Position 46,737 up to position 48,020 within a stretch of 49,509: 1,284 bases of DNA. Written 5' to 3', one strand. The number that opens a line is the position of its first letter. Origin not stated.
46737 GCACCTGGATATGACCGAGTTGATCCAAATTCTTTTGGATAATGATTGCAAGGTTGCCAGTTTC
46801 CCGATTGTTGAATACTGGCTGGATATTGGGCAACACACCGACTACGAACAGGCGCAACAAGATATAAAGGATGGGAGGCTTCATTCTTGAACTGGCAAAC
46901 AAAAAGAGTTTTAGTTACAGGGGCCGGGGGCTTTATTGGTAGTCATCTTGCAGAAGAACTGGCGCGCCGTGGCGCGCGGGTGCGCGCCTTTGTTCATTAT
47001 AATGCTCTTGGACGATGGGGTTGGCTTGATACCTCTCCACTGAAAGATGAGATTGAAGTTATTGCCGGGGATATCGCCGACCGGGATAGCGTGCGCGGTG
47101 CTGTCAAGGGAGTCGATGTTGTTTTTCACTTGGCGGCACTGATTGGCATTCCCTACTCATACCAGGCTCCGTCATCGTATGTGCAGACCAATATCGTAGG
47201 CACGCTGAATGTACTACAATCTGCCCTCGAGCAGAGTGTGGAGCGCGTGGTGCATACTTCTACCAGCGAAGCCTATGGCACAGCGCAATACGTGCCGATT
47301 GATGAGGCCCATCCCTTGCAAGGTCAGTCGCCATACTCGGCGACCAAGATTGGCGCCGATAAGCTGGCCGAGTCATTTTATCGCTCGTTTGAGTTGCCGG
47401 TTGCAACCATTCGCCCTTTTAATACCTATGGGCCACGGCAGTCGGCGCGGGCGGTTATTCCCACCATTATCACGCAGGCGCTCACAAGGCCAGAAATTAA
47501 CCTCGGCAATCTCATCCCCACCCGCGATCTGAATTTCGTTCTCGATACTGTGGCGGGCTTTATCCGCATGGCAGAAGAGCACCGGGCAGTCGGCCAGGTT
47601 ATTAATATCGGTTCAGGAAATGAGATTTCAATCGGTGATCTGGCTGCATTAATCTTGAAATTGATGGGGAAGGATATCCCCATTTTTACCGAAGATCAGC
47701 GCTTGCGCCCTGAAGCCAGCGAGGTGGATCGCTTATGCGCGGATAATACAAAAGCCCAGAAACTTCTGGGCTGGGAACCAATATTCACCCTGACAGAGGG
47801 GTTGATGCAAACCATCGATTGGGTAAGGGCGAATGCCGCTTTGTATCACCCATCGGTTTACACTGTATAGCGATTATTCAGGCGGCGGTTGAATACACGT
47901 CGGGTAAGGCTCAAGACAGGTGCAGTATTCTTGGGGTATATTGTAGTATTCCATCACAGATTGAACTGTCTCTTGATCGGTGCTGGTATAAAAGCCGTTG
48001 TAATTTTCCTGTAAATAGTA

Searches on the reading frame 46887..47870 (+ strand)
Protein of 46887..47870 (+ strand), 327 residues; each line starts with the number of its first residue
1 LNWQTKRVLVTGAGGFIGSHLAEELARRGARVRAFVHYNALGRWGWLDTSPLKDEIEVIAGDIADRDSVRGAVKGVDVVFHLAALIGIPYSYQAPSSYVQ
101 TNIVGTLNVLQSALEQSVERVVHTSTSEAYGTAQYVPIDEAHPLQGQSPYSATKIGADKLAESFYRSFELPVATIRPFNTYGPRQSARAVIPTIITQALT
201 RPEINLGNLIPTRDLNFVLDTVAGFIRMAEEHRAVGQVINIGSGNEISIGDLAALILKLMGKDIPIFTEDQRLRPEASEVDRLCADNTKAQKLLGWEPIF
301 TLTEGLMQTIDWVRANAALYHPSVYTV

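Call 8: search_protein_families(library=pfam, proteins=[window:46887-47870:+], max_evalue=0.001)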
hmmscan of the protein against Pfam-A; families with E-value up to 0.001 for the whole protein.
window:46887-47870:+ (327 aa): 10 families
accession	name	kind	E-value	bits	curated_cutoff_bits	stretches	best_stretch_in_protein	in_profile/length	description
PF16363.11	GDP_Man_Dehyd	-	5.4e-67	227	27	1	9-308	1-331/332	GDP-mannose 4,6 dehydratase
PF01370.27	Epimerase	-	6.9e-54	183.2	20.9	1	8-242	1-240/240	NAD dependent epimerase/dehydratase family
PF01073.25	3Beta_HSD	-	4.7e-22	78.8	22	1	9-187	1-188/280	3-beta hydroxysteroid dehydrogenase/isomerase family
PF02719.21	Polysacc_synt_2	-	2.4e-20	73.3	20.2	1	8-263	1-250/293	Polysaccharide biosynthesis protein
PF07993.18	NAD_binding_4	-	1.9e-15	57.1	20.1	1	10-182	1-209/258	Male sterility protein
PF13460.12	NAD_binding_10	-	1.1e-11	45.3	27.2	1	12-134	1-106/184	NAD(P)H-binding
PF05368.20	NmrA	-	9.8e-11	42.2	27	1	4-125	1-106/298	NmrA-like family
PF00106.31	adh_short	-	4.6e-10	39.7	26.6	1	6-164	1-163/195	short chain dehydrogenase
PF04321.23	RmlD_sub_bind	-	2.8e-08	33.6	27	1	7-277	2-242/287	RmlD substrate binding domain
PF08659.16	KR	-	0.00027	21.3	22.6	0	8-78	3-77/180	KR domain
